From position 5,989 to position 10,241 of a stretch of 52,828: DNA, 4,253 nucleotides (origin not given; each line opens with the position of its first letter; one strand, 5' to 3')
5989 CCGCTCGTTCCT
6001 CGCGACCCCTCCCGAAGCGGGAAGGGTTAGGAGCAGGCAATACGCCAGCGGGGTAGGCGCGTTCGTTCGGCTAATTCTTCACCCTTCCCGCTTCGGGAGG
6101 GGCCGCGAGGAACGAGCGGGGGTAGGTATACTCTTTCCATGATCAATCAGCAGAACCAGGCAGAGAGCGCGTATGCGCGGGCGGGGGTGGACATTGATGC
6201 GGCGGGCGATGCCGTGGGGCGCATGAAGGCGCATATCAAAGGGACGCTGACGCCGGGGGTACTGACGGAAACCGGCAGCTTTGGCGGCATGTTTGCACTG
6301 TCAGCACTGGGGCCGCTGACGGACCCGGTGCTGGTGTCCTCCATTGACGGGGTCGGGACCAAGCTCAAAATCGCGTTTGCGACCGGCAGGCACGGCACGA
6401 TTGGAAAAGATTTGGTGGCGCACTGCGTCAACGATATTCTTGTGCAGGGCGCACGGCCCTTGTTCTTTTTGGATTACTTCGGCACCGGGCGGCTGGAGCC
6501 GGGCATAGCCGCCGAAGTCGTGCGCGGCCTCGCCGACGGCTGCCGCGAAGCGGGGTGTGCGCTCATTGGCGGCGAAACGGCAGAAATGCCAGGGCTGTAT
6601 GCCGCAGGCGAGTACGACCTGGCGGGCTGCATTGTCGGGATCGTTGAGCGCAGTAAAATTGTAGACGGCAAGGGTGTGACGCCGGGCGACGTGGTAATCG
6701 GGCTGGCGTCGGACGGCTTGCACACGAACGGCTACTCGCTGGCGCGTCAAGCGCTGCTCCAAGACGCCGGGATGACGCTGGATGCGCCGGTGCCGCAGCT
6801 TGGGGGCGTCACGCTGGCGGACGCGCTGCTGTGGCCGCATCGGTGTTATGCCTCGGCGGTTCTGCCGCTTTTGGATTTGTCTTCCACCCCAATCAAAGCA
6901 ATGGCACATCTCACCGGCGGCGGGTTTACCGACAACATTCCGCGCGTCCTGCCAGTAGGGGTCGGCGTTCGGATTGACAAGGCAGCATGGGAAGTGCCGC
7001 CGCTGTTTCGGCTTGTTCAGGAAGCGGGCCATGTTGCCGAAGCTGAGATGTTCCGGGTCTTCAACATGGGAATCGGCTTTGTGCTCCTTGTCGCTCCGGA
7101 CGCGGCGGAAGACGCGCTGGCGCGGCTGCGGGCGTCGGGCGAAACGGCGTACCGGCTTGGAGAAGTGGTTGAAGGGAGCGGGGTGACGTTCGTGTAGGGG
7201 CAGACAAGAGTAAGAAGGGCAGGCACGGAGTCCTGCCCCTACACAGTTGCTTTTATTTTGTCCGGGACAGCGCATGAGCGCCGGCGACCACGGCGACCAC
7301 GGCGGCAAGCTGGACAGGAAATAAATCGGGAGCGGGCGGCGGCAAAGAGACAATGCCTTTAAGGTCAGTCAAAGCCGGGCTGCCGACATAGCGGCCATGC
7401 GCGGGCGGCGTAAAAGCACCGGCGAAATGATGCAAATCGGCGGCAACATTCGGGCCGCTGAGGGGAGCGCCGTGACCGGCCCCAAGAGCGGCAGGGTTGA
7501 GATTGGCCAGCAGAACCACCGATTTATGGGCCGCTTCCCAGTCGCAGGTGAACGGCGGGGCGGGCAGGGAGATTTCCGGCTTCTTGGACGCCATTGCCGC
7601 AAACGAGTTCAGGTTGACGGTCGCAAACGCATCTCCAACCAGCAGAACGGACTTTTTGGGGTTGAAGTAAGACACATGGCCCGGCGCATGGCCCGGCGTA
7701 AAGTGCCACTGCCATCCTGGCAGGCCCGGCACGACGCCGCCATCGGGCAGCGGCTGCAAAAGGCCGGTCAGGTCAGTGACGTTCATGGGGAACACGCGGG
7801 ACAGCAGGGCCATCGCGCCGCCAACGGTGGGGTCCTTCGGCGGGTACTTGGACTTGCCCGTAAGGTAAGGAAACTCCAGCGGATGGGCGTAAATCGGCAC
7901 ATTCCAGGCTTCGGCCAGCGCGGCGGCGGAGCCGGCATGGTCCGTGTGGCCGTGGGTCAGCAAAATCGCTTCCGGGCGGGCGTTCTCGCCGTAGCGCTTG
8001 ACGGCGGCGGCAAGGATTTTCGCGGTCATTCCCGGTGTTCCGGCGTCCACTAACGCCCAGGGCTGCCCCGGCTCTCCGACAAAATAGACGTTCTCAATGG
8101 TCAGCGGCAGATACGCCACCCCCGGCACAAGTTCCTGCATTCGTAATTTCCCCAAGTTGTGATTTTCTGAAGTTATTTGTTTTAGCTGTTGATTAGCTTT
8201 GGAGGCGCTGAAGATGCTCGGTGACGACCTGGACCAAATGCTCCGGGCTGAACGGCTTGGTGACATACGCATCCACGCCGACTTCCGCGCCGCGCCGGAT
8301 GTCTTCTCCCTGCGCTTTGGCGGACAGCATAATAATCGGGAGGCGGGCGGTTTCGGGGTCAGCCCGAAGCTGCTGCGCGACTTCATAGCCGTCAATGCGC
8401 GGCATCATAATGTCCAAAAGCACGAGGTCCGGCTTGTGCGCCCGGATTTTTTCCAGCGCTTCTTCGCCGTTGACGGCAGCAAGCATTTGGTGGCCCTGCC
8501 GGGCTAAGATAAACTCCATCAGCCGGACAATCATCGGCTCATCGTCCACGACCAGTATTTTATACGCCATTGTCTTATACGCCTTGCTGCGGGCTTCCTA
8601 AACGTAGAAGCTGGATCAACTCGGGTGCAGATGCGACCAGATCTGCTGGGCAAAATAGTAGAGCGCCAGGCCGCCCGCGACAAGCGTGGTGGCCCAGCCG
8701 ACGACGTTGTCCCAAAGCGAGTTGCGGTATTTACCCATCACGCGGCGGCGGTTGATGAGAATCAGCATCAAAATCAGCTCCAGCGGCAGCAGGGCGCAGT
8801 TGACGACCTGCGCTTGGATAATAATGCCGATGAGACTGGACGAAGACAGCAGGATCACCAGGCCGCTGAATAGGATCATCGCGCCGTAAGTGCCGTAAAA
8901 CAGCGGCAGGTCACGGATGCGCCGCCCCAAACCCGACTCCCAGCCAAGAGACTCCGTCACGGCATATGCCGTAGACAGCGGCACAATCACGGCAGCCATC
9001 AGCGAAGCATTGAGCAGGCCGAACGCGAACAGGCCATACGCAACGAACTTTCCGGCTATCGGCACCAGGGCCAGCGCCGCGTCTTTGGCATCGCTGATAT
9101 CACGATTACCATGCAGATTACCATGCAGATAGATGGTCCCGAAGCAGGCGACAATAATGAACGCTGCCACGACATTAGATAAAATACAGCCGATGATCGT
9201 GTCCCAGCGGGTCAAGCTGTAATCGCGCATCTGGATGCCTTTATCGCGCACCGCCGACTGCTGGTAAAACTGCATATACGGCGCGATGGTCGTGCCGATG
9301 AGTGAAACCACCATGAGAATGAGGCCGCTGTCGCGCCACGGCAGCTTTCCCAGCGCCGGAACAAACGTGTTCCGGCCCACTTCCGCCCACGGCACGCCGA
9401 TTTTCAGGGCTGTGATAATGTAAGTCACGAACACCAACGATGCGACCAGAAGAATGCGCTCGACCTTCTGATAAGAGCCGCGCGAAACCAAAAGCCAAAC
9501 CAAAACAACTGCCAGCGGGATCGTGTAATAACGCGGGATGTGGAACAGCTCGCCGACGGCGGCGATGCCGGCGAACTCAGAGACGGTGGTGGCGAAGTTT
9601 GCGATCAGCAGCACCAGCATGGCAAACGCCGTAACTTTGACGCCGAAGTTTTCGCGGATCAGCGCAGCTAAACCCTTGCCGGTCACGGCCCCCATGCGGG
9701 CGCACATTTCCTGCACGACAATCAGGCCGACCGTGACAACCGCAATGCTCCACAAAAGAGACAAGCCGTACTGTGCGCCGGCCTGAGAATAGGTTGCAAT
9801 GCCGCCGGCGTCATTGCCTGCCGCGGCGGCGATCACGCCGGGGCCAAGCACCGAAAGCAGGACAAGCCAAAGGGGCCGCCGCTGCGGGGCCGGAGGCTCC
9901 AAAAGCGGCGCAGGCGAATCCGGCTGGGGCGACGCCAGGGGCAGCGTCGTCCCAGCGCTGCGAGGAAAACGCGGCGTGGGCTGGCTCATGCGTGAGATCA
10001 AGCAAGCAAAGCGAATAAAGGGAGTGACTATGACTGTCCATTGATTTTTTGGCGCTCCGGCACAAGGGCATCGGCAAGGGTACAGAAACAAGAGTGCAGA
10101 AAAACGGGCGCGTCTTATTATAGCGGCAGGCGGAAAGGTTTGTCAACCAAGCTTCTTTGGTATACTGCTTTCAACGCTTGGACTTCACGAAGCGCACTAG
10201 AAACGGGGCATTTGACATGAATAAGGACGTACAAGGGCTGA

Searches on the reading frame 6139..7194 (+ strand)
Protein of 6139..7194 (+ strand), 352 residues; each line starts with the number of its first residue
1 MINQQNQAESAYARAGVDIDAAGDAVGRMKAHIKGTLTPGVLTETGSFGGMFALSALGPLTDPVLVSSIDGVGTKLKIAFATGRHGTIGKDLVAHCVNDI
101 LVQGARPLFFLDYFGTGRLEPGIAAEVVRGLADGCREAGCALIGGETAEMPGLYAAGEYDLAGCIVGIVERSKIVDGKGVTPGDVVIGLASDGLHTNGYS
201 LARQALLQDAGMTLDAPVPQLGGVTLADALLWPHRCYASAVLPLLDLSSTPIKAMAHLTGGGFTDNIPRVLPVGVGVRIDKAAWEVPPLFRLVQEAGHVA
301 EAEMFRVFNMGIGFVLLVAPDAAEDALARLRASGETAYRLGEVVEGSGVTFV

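Call 76: search_protein_families(library=pfam, proteins=[window:6139-7194:+], max_evalue=0.0001)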
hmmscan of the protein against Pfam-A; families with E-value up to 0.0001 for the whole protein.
window:6139-7194:+ (352 aa): 2 families
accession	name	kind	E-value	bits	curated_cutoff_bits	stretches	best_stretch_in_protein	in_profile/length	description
PF02769.27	AIRS_C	-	4.1e-33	115.2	23.1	1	182-350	2-152/156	AIR synthase related protein, C-terminal domain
PF00586.29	AIRS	-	3.8e-25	88.9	24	1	63-169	13-112/112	AIR synthase related protein, N-terminal domain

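Call 77: find_homologous_proteins(query=window:6139-7194:+, max_evalue=1e-50)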
Query window:6139-7194:+ (352 aa): 7999 proteins with E <= 1e-50 among 8000 candidates; the best 120 are listed.
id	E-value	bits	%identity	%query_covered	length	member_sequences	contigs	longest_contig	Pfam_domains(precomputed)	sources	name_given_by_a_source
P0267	2.4e-227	772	100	100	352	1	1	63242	PF00586.30,PF02769.28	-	-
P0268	5.1e-206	702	89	99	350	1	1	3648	PF00586.30,PF02769.28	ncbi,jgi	-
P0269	6.9e-206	701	90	99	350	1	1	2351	PF00586.30,PF02769.28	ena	-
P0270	2.6e-205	699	89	99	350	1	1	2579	PF00586.30,PF02769.28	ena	-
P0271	3.1e-204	696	89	100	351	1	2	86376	PF00586.30,PF02769.28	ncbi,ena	-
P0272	1.2e-199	681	88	99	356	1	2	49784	PF00586.30,PF02769.28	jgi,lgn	-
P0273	1.5e-199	680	87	100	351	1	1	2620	PF00586.30,PF02769.28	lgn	-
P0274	1.6e-198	677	87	99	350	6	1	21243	PF00586.30,PF02769.28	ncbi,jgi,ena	-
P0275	5.0e-197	672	87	99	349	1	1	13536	PF00586.30,PF02769.28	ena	-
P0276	8.8e-197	671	87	99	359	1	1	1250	PF00586.30,PF02769.28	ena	-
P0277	1.8e-196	670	89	99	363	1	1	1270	PF00586.30,PF02769.28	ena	-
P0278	4.1e-196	669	86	99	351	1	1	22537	PF00586.30,PF02769.28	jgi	jgi:phosphoribosylformylglycinamidine cyclo-ligase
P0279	5.2e-196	669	87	100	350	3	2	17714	PF00586.30,PF02769.28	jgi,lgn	jgi:phosphoribosylformylglycinamidine cyclo-ligase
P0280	6.2e-196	669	86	99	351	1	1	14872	PF00586.30,PF02769.28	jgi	jgi:phosphoribosylformylglycinamidine cyclo-ligase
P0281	1.4e-195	667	86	99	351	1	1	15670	PF00586.30,PF02769.28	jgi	jgi:phosphoribosylformylglycinamidine cyclo-ligase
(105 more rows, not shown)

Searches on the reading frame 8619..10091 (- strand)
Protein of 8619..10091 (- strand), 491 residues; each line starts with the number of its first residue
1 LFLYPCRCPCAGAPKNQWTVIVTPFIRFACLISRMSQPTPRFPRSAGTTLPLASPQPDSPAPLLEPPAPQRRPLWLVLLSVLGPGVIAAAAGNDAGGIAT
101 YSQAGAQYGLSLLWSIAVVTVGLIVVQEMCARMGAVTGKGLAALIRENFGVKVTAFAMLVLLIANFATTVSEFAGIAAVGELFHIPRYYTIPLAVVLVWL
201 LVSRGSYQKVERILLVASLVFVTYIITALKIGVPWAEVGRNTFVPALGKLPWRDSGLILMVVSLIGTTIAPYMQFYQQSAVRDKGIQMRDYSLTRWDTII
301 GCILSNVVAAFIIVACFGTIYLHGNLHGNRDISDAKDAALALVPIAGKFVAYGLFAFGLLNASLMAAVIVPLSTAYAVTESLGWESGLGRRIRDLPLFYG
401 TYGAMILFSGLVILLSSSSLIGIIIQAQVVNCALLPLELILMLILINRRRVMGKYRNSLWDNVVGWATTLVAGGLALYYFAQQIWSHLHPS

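Call 76: search_protein_families(library=pfam, proteins=[window:8619-10091:-], max_evalue=0.0001)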
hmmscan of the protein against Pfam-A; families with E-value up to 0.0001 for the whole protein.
window:8619-10091:- (491 aa): 1 family
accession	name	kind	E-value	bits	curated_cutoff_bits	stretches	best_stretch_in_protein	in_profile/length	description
PF01566.24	Nramp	-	1.9e-88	297.3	29.8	1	98-458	1-356/357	Natural resistance-associated macrophage protein-like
